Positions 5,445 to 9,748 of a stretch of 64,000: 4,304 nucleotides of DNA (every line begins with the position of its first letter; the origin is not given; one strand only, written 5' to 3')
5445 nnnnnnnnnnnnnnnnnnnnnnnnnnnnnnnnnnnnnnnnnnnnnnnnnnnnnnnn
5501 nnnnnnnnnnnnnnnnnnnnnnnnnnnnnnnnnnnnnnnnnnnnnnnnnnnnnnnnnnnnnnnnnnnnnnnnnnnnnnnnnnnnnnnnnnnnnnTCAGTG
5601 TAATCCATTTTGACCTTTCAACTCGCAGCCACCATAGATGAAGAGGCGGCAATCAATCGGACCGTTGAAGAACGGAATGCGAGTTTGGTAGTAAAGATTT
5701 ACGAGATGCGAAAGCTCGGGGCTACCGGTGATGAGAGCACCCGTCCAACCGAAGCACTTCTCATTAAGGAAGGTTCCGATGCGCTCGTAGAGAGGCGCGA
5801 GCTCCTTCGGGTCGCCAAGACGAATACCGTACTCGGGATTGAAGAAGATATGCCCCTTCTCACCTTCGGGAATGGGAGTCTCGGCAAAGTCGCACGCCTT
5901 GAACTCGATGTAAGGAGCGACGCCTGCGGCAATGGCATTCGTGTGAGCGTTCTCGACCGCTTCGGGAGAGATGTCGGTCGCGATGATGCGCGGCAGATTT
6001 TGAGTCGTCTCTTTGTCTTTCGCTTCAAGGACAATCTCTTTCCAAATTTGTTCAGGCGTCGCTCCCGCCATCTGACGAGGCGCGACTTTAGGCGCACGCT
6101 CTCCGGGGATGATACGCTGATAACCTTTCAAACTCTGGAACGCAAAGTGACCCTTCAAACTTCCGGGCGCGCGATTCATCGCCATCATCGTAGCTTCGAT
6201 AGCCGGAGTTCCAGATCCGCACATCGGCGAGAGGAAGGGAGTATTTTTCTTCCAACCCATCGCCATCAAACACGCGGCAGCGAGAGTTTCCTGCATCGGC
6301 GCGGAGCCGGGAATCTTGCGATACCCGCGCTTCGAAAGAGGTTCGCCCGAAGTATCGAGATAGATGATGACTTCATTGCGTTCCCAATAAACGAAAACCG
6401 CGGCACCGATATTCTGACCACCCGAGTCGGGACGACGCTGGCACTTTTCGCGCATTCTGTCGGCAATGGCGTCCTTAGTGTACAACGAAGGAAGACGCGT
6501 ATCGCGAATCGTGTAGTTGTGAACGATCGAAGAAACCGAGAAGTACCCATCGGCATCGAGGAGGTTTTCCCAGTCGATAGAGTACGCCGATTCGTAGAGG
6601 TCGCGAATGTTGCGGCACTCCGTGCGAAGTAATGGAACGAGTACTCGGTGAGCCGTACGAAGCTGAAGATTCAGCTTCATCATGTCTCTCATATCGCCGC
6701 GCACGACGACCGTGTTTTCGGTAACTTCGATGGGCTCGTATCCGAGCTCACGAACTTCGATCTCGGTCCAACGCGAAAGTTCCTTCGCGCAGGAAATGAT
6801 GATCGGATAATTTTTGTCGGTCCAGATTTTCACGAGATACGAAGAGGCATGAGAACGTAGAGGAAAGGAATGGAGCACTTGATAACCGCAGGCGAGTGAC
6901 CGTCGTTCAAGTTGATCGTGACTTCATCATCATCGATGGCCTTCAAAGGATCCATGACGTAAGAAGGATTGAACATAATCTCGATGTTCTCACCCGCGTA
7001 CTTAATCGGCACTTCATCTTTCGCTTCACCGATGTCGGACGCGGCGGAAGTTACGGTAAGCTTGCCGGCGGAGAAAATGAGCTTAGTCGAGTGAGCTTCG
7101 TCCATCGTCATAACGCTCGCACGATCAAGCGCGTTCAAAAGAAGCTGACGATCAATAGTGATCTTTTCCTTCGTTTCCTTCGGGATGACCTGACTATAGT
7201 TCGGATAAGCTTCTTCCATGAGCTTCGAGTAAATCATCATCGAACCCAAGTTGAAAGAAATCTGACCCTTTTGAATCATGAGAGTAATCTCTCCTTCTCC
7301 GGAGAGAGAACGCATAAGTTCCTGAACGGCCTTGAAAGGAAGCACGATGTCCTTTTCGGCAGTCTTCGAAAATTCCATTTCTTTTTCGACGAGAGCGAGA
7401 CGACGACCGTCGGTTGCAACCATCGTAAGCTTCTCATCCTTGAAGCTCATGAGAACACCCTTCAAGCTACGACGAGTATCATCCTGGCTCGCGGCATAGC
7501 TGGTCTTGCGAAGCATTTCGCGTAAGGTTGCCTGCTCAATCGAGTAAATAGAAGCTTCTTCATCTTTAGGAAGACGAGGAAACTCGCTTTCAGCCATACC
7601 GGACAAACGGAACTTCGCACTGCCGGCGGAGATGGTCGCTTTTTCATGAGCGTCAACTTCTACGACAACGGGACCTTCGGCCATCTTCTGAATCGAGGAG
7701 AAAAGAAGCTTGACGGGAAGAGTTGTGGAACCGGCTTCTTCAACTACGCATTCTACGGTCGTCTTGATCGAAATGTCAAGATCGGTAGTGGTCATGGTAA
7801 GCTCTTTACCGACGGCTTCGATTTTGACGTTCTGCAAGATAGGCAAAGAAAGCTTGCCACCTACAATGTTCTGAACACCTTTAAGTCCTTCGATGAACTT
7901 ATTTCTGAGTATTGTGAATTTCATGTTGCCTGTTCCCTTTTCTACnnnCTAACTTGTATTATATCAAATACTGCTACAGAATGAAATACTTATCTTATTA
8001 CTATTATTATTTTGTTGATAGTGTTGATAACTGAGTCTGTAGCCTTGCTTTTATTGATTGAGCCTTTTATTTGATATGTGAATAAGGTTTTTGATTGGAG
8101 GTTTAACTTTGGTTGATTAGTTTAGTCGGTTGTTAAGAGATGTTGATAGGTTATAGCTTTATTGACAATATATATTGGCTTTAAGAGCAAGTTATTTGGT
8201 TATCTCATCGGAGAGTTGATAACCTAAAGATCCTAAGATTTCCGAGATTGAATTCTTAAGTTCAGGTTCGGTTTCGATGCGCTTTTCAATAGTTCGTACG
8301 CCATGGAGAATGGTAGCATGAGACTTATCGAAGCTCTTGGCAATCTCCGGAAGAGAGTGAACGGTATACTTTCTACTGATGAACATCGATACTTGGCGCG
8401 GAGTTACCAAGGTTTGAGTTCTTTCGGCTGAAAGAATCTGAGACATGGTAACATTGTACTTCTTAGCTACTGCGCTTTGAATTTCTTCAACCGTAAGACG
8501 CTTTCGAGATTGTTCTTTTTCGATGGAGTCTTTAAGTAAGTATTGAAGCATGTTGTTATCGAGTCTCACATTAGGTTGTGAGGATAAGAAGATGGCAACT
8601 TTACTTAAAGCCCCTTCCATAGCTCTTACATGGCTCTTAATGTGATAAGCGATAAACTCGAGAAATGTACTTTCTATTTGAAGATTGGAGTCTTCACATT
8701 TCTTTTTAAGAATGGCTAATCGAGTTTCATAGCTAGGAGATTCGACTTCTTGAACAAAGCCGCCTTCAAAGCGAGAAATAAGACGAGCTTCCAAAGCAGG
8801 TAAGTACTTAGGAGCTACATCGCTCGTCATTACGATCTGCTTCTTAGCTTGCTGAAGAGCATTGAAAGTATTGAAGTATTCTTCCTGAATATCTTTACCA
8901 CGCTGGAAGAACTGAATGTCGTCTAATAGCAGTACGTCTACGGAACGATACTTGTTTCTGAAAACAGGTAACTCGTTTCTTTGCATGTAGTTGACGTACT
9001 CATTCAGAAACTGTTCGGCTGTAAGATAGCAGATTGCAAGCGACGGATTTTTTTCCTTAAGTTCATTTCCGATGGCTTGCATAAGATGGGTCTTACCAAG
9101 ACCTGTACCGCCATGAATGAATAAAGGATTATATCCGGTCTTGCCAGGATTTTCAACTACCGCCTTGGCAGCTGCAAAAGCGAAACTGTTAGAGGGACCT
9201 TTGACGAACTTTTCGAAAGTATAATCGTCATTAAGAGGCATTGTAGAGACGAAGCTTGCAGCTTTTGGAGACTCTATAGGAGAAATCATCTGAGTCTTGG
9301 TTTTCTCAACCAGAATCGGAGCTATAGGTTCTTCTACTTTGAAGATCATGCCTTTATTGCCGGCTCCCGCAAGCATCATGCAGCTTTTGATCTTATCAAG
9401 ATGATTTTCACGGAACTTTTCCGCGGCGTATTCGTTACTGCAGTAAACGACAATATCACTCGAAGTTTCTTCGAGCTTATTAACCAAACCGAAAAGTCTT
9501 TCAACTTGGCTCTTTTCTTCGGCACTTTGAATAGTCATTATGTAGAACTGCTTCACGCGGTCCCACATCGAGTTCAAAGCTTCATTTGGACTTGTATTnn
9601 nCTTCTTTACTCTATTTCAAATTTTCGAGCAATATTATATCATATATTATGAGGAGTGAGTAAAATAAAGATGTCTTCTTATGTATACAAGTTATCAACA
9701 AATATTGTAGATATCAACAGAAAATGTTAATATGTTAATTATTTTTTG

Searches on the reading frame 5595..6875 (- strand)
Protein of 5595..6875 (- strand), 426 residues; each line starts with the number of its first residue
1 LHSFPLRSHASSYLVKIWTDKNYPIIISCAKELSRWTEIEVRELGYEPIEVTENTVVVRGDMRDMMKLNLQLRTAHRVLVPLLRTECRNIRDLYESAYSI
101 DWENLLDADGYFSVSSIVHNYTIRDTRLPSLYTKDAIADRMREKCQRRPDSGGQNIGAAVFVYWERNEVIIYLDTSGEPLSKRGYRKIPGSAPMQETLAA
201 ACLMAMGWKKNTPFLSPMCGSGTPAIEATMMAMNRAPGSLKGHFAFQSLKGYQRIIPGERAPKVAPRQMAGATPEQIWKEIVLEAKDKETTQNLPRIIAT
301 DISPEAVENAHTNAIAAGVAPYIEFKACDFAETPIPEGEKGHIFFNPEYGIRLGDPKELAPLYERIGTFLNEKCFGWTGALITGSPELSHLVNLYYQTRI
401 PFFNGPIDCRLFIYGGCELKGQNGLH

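Call 56: search_protein_families(library=pfam, max_evalue=0.001, proteins=[window:5595-6875:-])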
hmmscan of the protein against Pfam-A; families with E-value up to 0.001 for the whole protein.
window:5595-6875:- (426 aa): 3 families
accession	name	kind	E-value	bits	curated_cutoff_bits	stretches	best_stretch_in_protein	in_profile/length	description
PF01170.24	UPF0020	-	8.5e-38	130.5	22.3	1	183-411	1-195/197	RMKL-like, methyltransferase domain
PF22020.1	RlmL_1st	-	2.7e-12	46.9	27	1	25-79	2-55/55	RlmL ferredoxin-like domain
PF02926.22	THUMP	-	3.6e-08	34.1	20.6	1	88-174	2-84/84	THUMP domain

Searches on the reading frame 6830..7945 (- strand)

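Call 56: search_protein_families(library=pfam, max_evalue=0.001, proteins=[window:6830-7945:-])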
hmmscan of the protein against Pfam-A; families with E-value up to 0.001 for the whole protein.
window:6830-7945:- (371 aa): 3 families
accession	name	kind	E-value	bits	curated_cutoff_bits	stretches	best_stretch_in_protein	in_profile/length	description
PF00712.24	DNA_pol3_beta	-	1.3e-35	122.6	24.4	2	8-126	1-120/120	DNA polymerase III beta subunit, N-terminal domain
PF02767.21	DNA_pol3_beta_2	-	3.9e-28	98.5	27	1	136-249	2-116/116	DNA polymerase III beta subunit, central domain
PF02768.20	DNA_pol3_beta_3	-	7.1e-28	97.3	27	1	252-356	2-106/121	DNA polymerase III beta subunit, C-terminal domain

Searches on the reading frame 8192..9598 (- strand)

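Call 56: search_protein_families(library=pfam, max_evalue=0.001, proteins=[window:8192-9598:-])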
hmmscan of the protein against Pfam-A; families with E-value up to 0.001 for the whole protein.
window:8192-9598:- (468 aa): 9 families
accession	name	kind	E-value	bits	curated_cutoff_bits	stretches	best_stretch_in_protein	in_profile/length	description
PF00308.24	Bac_DnaA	-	2.5e-63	213.6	23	1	122-282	1-160/162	Bacterial DnaA ATPAse domain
PF08299.17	Bac_DnaA_C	-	6.3e-22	77.8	31.5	1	370-437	1-69/69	Bacterial dnaA protein helix-turn-helix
PF00004.35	AAA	-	8e-06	26.8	21.2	1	160-270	2-119/131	ATPase family associated with various cellular activities (AAA)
PF01637.24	ATPase_2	-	2.7e-05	24.5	33.2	1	153-266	17-123/225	ATPase domain predominantly from Archaea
PF13401.12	AAA_22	-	6.4e-05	23.7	27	0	158-196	7-45/130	AAA domain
PF01695.23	IstB_IS21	-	8.4e-05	22.6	24.1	1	160-260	96-193/238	IstB-like ATP binding protein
PF24883.2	NPHP3_N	-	0.00026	21.6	24.8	0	157-196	23-62/164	Nephrocystin 3, N-terminal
PF00910.28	RNA_helicase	-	0.00067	20.6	21.5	0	160-255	2-81/105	RNA helicase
PF13173.12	AAA_14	-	0.00085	19.8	27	0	157-243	3-86/129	AAA domain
